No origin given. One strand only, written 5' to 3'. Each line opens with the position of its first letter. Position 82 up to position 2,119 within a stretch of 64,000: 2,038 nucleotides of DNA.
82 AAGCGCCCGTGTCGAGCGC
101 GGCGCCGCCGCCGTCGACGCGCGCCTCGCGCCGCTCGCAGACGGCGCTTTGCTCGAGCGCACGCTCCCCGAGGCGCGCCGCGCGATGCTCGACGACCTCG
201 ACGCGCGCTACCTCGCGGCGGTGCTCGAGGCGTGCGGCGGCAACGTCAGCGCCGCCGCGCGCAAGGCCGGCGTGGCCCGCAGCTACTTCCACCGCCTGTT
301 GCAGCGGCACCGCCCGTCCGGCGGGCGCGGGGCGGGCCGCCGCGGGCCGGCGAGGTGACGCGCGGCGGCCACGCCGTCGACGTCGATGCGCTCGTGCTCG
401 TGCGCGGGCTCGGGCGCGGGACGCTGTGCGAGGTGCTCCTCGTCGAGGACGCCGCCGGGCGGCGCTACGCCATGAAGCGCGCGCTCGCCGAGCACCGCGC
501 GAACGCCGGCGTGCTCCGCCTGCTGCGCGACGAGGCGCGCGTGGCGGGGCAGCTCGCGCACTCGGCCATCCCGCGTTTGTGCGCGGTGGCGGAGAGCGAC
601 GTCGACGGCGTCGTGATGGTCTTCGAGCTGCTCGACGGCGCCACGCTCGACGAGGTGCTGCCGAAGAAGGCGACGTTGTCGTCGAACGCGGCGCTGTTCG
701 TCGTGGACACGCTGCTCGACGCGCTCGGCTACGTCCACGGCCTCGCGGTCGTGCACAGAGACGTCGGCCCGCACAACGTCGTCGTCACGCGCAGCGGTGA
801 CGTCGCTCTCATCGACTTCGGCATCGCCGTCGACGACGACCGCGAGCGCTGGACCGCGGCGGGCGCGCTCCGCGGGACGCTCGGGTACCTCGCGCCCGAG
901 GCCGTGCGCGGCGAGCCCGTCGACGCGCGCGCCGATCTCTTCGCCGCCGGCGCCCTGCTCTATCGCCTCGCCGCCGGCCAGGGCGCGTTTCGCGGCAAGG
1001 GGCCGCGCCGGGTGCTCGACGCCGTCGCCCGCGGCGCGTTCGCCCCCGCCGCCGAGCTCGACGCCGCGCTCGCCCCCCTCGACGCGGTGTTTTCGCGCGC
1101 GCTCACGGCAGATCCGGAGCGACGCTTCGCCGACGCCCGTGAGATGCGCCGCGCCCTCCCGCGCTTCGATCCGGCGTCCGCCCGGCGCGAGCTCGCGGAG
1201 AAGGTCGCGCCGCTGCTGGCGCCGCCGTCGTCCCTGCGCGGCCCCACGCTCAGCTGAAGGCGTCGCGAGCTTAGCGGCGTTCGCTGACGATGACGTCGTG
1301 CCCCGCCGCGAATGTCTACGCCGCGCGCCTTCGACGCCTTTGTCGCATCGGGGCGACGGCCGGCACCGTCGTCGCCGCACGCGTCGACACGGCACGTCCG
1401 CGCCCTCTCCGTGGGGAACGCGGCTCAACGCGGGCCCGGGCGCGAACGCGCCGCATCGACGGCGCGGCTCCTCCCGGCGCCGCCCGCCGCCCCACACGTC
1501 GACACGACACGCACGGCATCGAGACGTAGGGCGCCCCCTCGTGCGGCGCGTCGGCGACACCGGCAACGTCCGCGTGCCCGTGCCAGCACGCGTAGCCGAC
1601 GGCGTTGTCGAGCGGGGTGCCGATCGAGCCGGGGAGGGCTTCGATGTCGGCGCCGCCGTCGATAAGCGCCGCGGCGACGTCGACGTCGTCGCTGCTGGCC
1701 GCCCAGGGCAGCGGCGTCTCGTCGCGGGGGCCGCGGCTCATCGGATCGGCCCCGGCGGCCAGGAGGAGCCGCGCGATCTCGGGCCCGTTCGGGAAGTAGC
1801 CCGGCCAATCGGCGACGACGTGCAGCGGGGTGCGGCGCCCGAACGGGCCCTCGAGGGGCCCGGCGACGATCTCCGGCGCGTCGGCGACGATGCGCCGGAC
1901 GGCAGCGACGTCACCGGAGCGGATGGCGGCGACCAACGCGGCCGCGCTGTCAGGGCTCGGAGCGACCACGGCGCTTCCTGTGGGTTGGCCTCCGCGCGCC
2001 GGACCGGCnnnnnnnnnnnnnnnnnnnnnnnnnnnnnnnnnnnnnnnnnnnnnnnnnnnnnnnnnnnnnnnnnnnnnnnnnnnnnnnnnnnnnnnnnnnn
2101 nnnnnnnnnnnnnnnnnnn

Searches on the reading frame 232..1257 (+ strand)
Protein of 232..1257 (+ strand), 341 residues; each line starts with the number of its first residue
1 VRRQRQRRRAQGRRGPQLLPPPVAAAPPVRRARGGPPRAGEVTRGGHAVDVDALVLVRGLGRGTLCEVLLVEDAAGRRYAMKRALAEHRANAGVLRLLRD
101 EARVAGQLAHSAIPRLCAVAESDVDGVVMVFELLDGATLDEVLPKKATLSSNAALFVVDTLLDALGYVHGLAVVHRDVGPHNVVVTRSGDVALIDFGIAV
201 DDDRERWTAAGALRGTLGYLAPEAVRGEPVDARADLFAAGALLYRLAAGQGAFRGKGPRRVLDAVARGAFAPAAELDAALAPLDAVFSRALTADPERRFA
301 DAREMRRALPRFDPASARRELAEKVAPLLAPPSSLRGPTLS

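Call 54: search_protein_families(library=pfam, proteins=[window:232-1257:+], max_evalue=0.001)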
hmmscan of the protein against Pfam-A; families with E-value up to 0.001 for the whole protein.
window:232-1257:+ (341 aa): 2 families
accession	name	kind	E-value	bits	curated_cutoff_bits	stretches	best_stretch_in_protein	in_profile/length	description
PF00069.31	Pkinase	-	1.8e-33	116.5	31.7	1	57-260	4-204/263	Protein kinase domain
PF07714.23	PK_Tyr_Ser-Thr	-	9.2e-20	71.5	23.1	1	57-298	4-248/258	Protein tyrosine and serine/threonine kinase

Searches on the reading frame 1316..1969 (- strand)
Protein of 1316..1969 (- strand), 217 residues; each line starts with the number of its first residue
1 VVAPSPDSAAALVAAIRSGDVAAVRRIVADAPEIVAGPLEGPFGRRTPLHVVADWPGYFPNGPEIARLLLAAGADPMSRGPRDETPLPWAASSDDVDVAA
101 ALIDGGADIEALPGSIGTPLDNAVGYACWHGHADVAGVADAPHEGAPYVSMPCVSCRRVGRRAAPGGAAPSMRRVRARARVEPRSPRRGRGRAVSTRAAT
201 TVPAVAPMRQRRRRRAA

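Call 54: search_protein_families(library=pfam, proteins=[window:1316-1969:-], max_evalue=0.001)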
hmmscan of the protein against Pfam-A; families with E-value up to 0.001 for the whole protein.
window:1316-1969:- (217 aa): 4 families
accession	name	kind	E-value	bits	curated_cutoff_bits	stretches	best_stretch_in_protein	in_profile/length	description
PF00023.36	Ank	-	1.5e-11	44.3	21.1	0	46-79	3-31/33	Ankyrin repeat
PF12796.13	Ank_2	-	2e-08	35.1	27.3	1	62-136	8-76/90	Ankyrin repeats (3 copies)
PF13637.12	Ank_4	-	3.8e-07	30.7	22.7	1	87-135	1-45/50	Ankyrin repeats (many copies)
PF13606.12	Ank_3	-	9.5e-07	29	22.3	0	84-110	3-29/30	Ankyrin repeat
